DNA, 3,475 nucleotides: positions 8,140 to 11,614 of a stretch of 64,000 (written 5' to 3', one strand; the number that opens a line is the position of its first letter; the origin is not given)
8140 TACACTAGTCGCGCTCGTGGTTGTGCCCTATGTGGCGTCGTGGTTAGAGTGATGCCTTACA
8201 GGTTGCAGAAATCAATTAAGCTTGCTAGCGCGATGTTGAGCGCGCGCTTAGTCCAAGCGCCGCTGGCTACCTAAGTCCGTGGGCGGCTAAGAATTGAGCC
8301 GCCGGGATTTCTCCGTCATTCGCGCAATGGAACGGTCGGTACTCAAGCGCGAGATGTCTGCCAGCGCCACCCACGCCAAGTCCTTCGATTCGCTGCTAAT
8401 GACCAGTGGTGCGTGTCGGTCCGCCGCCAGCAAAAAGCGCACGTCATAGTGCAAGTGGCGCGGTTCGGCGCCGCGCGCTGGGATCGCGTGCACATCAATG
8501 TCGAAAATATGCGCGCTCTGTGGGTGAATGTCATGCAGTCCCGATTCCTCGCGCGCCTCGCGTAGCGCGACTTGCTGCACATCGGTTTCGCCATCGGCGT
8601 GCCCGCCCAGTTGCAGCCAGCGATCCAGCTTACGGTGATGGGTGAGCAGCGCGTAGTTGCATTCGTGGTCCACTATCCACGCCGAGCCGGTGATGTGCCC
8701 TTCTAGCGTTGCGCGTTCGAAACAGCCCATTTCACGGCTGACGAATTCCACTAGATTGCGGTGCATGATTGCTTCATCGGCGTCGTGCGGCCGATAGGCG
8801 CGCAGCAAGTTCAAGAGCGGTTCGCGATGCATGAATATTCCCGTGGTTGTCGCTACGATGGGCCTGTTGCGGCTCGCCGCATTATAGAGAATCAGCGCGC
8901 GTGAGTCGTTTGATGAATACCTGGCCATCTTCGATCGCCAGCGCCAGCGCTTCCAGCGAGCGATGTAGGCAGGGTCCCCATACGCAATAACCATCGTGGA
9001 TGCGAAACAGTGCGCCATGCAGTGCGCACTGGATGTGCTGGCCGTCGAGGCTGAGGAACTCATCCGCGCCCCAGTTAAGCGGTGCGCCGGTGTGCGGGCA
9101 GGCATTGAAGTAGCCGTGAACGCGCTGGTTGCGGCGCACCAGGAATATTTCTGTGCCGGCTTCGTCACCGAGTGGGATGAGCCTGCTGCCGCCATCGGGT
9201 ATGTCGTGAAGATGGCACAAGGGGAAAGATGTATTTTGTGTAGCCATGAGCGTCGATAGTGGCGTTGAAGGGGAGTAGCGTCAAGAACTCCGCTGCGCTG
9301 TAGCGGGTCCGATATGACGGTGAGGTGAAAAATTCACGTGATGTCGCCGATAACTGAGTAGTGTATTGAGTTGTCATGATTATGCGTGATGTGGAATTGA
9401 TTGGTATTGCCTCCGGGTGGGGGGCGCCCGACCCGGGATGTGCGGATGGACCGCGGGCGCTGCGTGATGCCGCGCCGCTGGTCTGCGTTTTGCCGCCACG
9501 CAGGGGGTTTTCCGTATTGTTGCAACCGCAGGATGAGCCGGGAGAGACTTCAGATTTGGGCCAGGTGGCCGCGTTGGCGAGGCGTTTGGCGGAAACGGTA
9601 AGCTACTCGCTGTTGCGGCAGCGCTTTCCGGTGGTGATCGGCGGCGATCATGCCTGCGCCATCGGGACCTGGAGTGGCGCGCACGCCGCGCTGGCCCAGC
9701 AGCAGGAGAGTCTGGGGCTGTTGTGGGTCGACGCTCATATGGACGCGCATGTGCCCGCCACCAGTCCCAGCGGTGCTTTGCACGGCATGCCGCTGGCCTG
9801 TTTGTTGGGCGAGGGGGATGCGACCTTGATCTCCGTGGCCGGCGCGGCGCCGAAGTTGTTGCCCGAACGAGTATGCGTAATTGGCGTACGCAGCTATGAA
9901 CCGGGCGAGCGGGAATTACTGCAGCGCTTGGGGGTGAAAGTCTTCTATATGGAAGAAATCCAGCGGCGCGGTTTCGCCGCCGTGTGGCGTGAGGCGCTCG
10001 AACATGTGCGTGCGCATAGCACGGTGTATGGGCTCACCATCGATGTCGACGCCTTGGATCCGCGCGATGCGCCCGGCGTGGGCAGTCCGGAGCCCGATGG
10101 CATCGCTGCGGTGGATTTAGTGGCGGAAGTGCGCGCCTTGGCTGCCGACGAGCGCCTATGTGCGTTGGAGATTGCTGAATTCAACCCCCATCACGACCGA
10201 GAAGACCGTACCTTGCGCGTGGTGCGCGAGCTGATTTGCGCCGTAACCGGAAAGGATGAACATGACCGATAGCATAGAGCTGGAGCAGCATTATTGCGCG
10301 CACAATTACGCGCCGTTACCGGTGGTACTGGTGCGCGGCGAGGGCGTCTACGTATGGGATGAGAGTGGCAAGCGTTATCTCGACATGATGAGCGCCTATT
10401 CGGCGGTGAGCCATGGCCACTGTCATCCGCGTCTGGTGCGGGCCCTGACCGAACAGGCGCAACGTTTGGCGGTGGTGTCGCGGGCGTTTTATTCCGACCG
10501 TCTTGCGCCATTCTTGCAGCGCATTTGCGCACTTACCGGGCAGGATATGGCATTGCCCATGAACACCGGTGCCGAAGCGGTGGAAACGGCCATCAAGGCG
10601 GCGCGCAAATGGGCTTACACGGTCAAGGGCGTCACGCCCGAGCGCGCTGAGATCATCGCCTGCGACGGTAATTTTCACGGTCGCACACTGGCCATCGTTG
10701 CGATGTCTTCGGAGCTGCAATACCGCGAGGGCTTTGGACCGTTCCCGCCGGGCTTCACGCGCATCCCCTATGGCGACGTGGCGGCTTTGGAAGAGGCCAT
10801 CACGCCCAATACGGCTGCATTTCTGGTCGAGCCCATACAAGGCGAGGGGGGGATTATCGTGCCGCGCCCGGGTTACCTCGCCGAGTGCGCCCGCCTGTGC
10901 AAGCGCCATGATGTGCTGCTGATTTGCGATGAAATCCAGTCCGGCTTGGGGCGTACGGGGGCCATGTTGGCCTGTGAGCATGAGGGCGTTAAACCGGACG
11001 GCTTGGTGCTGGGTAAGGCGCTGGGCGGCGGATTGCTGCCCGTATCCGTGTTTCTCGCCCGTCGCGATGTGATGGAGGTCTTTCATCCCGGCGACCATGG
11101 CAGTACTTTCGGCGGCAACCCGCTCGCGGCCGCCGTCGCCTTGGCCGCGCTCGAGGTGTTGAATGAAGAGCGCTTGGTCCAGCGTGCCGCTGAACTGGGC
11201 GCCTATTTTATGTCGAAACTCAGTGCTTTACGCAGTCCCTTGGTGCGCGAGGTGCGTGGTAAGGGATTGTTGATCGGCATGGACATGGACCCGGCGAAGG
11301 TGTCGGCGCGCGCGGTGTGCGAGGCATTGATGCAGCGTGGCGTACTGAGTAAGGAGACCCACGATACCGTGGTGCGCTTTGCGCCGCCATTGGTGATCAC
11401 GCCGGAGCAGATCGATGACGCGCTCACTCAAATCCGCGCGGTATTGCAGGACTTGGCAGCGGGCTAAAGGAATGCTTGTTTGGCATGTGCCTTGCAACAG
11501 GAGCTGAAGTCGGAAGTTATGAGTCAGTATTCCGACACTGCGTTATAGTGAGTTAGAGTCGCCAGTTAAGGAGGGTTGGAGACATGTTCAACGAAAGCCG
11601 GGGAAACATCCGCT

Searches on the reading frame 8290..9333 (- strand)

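Call 68: search_protein_families(library=pfam, proteins=[window:8290-9333:-], max_evalue=0.00001)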
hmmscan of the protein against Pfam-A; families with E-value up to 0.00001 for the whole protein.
window:8290-9333:- (348 aa): 1 family
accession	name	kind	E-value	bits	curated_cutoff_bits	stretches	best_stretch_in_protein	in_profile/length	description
PF00293.34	NUDIX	-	2.1e-07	31.5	21.1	1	228-334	17-125/134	NUDIX domain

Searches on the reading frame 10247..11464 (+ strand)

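Call 68: search_protein_families(library=pfam, proteins=[window:10247-11464:+], max_evalue=0.00001)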
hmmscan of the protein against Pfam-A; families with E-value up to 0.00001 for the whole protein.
window:10247-11464:+ (406 aa): 1 family
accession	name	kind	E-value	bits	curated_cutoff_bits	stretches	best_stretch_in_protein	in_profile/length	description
PF00202.27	Aminotran_3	-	2.9e-131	438.3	30.5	1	16-400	1-403/403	Aminotransferase class-III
